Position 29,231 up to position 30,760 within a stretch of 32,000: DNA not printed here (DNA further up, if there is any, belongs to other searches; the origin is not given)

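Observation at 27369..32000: Compact phosphonate biosynthetic operon (pepM-ppd-aminotransferase-PhyH dioxygenase-phnW) running off the window edge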

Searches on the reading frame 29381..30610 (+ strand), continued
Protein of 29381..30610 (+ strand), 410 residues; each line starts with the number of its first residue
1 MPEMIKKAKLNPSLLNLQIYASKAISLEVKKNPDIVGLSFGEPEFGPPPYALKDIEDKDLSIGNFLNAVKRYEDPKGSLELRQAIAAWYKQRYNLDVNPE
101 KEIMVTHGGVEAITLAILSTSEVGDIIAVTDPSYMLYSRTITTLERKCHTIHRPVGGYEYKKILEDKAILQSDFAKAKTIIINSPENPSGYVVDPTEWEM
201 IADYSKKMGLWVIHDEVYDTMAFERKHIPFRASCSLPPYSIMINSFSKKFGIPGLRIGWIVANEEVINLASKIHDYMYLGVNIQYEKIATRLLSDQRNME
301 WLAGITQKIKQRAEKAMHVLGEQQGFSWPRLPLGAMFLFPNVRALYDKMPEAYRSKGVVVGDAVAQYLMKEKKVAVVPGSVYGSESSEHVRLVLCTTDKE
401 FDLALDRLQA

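Call 86: find_homologous_proteins(query=window:29381-30610:+, max_evalue=1e-60)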
Query window:29381-30610:+ (410 aa): 221 proteins with E <= 1e-60 among 5369 candidates; the best 120 are listed.
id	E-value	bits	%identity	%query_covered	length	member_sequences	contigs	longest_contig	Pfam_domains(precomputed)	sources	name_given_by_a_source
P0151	4.1e-208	709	75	100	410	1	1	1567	PF04864.20,PF00155.28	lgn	-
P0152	1.8e-200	684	73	99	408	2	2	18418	PF00155.28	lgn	-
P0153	1.5e-183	628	68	98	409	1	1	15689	PF04864.20,PF00155.28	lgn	-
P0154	1.1e-177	609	67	98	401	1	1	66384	PF04864.20,PF00155.28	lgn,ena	-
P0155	1.4e-171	588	63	98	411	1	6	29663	PF00155.28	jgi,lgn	jgi:aspartate/methionine/tyrosine aminotransferase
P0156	1.4e-169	582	64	98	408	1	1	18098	PF04864.20,PF00155.28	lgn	-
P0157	6.5e-163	560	61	98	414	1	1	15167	PF04864.20,PF00155.28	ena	-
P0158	2.2e-160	552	59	98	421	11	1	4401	PF00155.28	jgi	jgi:aspartate/methionine/tyrosine aminotransferase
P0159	7.0e-159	547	61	98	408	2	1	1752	PF00155.28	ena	-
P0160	6.2e-157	540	60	99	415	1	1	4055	PF04864.20,PF00155.28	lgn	-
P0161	1.4e-154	533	59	99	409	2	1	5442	PF04864.20,PF00155.28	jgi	jgi:aspartate/methionine/tyrosine aminotransferase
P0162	1.1e-153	530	59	98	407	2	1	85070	PF00155.28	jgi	jgi:aspartate/methionine/tyrosine aminotransferase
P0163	3.2e-152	525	61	98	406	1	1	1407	PF04864.20,PF00155.28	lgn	-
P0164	3.2e-152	525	58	98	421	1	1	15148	PF00155.28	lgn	-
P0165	6.9e-152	524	57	97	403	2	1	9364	PF04864.20,PF00155.28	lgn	-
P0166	4.9e-151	521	59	98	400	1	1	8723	PF04864.20,PF00155.28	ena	-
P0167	8.4e-151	520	57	98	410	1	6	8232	PF00155.28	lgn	-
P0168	1.7e-150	519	58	98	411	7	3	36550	PF04864.20,PF00155.28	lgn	-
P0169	1.8e-150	519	59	99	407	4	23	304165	PF00155.28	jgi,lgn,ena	-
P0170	1.1e-149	516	59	98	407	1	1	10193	PF00155.28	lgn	-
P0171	1.4e-148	513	56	97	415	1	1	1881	PF00155.28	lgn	-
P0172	2.4e-148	512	58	98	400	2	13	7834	PF04864.20,PF00155.28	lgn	-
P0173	5.9e-148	511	56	98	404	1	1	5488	PF04864.20,PF00155.28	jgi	jgi:aminotransferase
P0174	1.9e-147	509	57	97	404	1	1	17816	PF00155.28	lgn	-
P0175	5.2e-147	508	57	97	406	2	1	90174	PF00155.28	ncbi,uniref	ncbi:pyridoxal phosphate-dependent aminotransferase [Roseateles sp. DB2]|uniref:pyridoxal phosphate-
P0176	6.0e-147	507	58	99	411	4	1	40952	PF00155.28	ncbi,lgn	-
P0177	3.5e-146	505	57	98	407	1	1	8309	PF00155.28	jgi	jgi:aspartate/methionine/tyrosine aminotransferase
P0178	4.3e-146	505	57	97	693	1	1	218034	PF00155.28,PF05721.20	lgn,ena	-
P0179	1.1e-143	497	56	98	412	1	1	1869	PF00155.28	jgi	jgi:phosphonopyruvate decarboxylase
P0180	1.3e-143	496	56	100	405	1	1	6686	PF00155.28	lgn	-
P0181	1.7e-143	496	58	96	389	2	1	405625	PF00155.28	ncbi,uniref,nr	ncbi:pyridoxal phosphate-dependent aminotransferase (plasmid) [Azospirillum thermophilum]|uniref:Ami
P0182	6.4e-143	494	56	98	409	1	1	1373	PF00155.28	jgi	jgi:phosphonopyruvate decarboxylase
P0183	5.9e-142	491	56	97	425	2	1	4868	PF04864.20,PF00155.28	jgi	jgi:aspartate/methionine/tyrosine aminotransferase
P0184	1.5e-141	490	57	97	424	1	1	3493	PF00155.28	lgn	-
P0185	1.5e-141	490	54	99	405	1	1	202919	PF00155.28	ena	-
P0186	3.4e-141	488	56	97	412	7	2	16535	PF00155.28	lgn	-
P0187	3.4e-141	488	55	98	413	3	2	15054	PF00155.28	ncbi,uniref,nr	ncbi:pyridoxal phosphate-dependent aminotransferase [Ramlibacter sp.]|uniref:pyridoxal phosphate-dep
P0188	9.1e-141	487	53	99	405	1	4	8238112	PF00155.28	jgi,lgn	-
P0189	1.1e-140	487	55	97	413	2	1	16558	PF00155.28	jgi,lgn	jgi:phosphonopyruvate decarboxylase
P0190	1.1e-138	480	55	98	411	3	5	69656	PF00155.28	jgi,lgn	jgi:phosphonopyruvate decarboxylase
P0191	3.2e-138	479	55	97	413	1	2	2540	PF00155.28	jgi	jgi:aspartate/methionine/tyrosine aminotransferase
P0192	3.3e-138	479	55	96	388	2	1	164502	PF04864.20,PF00155.28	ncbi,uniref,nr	ncbi:pyridoxal phosphate-dependent aminotransferase [Spartinivicinus sp. A2-2]|uniref:Aminotransfera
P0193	3.7e-138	478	55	97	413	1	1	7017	PF00155.28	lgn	-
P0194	4.1e-138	478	53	98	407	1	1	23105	PF00155.28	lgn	-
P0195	4.2e-138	478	54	99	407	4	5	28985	PF00155.28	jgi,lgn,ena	jgi:aminotransferase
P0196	5.0e-137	475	51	98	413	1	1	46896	PF00155.28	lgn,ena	-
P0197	5.8e-137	475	54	98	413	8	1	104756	PF00155.28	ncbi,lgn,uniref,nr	ncbi:aspartate aminotransferase [Burkholderia sp. ABCPW 14]|uniref:pyridoxal phosphate-dependent ami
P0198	1.0e-136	474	56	98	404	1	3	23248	PF04864.20,PF00155.28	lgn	-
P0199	1.2e-136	473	54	99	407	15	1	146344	PF00155.28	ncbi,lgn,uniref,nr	ncbi:pyridoxal phosphate-dependent aminotransferase [Burkholderia ubonensis]|uniref:pyridoxal phosph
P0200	2.1e-136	473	54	96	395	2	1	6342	PF04864.20,PF00155.28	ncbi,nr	ncbi:MAG: pyridoxal phosphate-dependent aminotransferase [Burkholderiales bacterium]|nr:pyridoxal ph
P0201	2.2e-136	473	53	98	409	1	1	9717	PF04864.20,PF00155.28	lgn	-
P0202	4.0e-136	472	55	98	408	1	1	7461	PF00155.28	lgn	-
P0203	8.5e-136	471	54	98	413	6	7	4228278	PF00155.28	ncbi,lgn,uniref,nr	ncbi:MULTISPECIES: pyridoxal phosphate-dependent aminotransferase [Burkholderia]|uniref:pyridoxal ph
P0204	1.5e-135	470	54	98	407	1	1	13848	PF04864.20,PF00155.28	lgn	-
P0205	1.8e-135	470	52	98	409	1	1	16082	PF04864.20,PF00155.28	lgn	-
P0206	3.4e-135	469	52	98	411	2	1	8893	PF00155.28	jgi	jgi:aspartate/methionine/tyrosine aminotransferase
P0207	1.0e-134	467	53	98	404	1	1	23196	PF04864.20,PF00155.28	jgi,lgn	jgi:aspartate/methionine/tyrosine aminotransferase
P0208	1.8e-134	466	55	98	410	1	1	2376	PF04864.20,PF00155.28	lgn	-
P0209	1.9e-133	463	51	98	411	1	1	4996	PF00155.28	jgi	jgi:phosphonopyruvate decarboxylase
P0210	3.2e-133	462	51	99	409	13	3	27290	PF04864.20,PF00155.28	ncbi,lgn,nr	ncbi:pyridoxal phosphate-dependent aminotransferase [Vibrio cholerae]|nr:pyridoxal phosphate-depende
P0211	1.1e-132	460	54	95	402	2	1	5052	PF00155.28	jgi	-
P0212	2.5e-132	459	51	97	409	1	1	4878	PF00155.28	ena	-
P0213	2.7e-132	459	53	99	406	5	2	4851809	PF04864.20,PF00155.28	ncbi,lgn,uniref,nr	ncbi:pyridoxal phosphate-dependent aminotransferase [Dickeya dianthicola]|uniref:pyridoxal phosphate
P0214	4.3e-132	458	52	100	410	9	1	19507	PF00155.28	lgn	-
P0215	4.6e-132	458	51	96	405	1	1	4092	PF00155.28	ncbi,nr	ncbi:MAG: pyridoxal phosphate-dependent aminotransferase [Symploca sp. SIO2G7]|nr:pyridoxal phosphat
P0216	1.2e-131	457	53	100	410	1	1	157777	PF00155.28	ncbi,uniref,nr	ncbi:pyridoxal phosphate-dependent aminotransferase [Pseudomonas cichorii]|uniref:pyridoxal phosphat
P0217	2.6e-131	456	51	97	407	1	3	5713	PF04864.20,PF00155.28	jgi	jgi:aminotransferase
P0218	7.2e-131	454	51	97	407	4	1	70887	PF04864.20,PF00155.28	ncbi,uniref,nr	ncbi:pyridoxal phosphate-dependent aminotransferase [Actinoplanes sp. ATCC 53533]|uniref:pyridoxal p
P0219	1.1e-130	454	50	99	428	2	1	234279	PF00155.28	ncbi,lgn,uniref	ncbi:MAG: pyridoxal phosphate-dependent aminotransferase [Serratia sp. (in: enterobacteria)]|uniref:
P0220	1.3e-130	454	51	99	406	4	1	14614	PF04864.20,PF00155.28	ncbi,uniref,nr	ncbi:pyridoxal phosphate-dependent aminotransferase [Photorhabdus sp. CRCIA-P01]|uniref:pyridoxal ph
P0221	1.4e-130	454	52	99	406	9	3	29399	PF04864.20,PF00155.28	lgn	-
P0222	5.1e-130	452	51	99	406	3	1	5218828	PF04864.20,PF00155.28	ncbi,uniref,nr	ncbi:pyridoxal phosphate-dependent aminotransferase [Buttiauxella selenatireducens]|uniref:Aminotran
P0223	9.5e-130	451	53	99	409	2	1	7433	PF00155.28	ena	-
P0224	4.0e-129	449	53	98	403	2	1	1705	PF00155.28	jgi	-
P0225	8.7e-129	448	51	97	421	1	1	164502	PF00155.28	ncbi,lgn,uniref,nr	ncbi:pyridoxal phosphate-dependent aminotransferase [Spartinivicinus poritis]|uniref:Pyridoxal phosp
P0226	2.5e-128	446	50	97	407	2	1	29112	PF04864.20,PF00155.28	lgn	-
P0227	2.6e-128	446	49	99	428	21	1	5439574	PF00155.28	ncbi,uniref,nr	ncbi:pyridoxal phosphate-dependent aminotransferase [Serratia plymuthica]|uniref:pyridoxal phosphate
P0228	2.7e-128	446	52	98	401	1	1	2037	PF00155.28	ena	-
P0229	7.4e-128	445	52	96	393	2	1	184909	PF04864.20,PF00155.28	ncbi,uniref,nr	ncbi:aspartate aminotransferase [Aeromonas sobria]|uniref:Aminotransferase n=2 Tax=Aeromonas sobria 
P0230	1.1e-127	444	50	99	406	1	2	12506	PF04864.20,PF00155.28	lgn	-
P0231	1.3e-127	444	51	99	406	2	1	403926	PF04864.20,PF00155.28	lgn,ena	-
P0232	2.0e-127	443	52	97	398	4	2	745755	PF04864.20,PF00155.28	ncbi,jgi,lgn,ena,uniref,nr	ncbi:pyridoxal phosphate-dependent aminotransferase [Winslowiella iniecta]|uniref:pyridoxal phosphat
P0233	2.6e-127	443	51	95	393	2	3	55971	PF04864.20,PF00155.28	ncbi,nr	ncbi:pyridoxal phosphate-dependent aminotransferase [Xenorhabdus bovienii]|nr:pyridoxal phosphate-de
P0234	3.4e-127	442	52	98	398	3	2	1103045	PF04864.20,PF00155.28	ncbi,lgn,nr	ncbi:TPA: aminotransferase class I/II-fold pyridoxal phosphate-dependent enzyme [Vibrio vulnificus]|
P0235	6.0e-127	442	52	98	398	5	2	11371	PF04864.20,PF00155.28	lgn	-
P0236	6.4e-127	441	53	98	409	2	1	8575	PF00155.28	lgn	-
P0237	2.1e-126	440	50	99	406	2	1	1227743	PF04864.20,PF00155.28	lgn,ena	-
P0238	7.7e-126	438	51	98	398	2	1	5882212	PF04864.20,PF00155.28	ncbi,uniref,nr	ncbi:Aspartate aminotransferase [Pseudomonas sp. R4-39-08]|uniref:pyridoxal phosphate-dependent amin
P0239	1.7e-125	437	52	98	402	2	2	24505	PF04864.20,PF00155.28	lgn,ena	-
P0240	3.9e-125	436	49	99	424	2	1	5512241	PF00155.28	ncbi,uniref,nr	ncbi:aminotransferase class i and ii [Pseudomonas poae RE*1-1-14]|uniref:pyridoxal phosphate-depende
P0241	1.3e-124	434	50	99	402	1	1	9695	PF04864.20,PF00155.28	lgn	-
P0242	1.5e-124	434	50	98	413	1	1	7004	PF00155.28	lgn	-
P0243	1.7e-124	434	51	98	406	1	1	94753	PF00155.28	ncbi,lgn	-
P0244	3.4e-124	433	48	98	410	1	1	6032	PF00155.28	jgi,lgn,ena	-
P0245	4.2e-124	432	50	99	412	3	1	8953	PF00155.28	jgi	jgi:aspartate/methionine/tyrosine aminotransferase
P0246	1.2e-123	431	51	98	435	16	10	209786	PF00155.28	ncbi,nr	ncbi:pyridoxal phosphate-dependent aminotransferase [Burkholderia ubonensis]|nr:pyridoxal phosphate-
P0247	4.8e-123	429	50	98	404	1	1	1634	PF00155.28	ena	-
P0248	9.4e-123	428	48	99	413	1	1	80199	PF00155.28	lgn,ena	-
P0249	2.5e-122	426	68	68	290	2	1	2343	PF00155.28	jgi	jgi:aminotransferase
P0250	1.4e-121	424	49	98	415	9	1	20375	PF00155.28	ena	-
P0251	1.5e-121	424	52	97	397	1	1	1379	PF04864.20,PF00155.28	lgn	-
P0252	2.3e-121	423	48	99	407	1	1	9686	PF04864.20,PF00155.28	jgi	jgi:phosphonopyruvate decarboxylase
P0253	3.7e-121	423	48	98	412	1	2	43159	PF00155.28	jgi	-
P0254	4.5e-121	422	49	98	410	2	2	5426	PF00155.28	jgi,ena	-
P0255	6.2e-121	422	49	98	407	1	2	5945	PF00155.28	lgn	-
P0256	8.3e-121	421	49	98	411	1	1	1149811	PF00155.28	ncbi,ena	-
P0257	8.9e-121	421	48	97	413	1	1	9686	PF00155.28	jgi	jgi:aspartate/methionine/tyrosine aminotransferase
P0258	2.7e-120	420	50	100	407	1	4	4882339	PF00155.28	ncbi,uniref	ncbi:pyridoxal phosphate-dependent aminotransferase [Pseudomonas phoenicis]|uniref:pyridoxal phospha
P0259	3.8e-120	419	50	98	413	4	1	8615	PF00155.28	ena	-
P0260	4.5e-120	419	47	98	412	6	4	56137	PF00155.28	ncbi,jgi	jgi:aminotransferase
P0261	5.2e-120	419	47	98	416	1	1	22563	PF00155.28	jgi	jgi:aspartate/methionine/tyrosine aminotransferase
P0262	9.7e-120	418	48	98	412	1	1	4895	PF00155.28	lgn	-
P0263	1.3e-119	417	47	99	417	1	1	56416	PF00155.28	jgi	jgi:aspartate/methionine/tyrosine aminotransferase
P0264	8.0e-119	415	47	98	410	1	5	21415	PF00155.28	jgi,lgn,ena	jgi:aspartate/methionine/tyrosine aminotransferase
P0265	1.6e-118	414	47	97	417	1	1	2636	PF00155.28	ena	-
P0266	2.5e-118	413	48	98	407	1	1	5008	PF00155.28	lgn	-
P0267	4.6e-118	412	47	96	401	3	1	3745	PF00155.28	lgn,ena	-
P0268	1.1e-117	411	52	95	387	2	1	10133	PF04864.20,PF00155.28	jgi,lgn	jgi:phosphonopyruvate decarboxylase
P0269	1.3e-116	407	47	99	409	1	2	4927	PF00155.28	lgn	-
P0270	1.8e-116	407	49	98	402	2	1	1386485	PF00155.28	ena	-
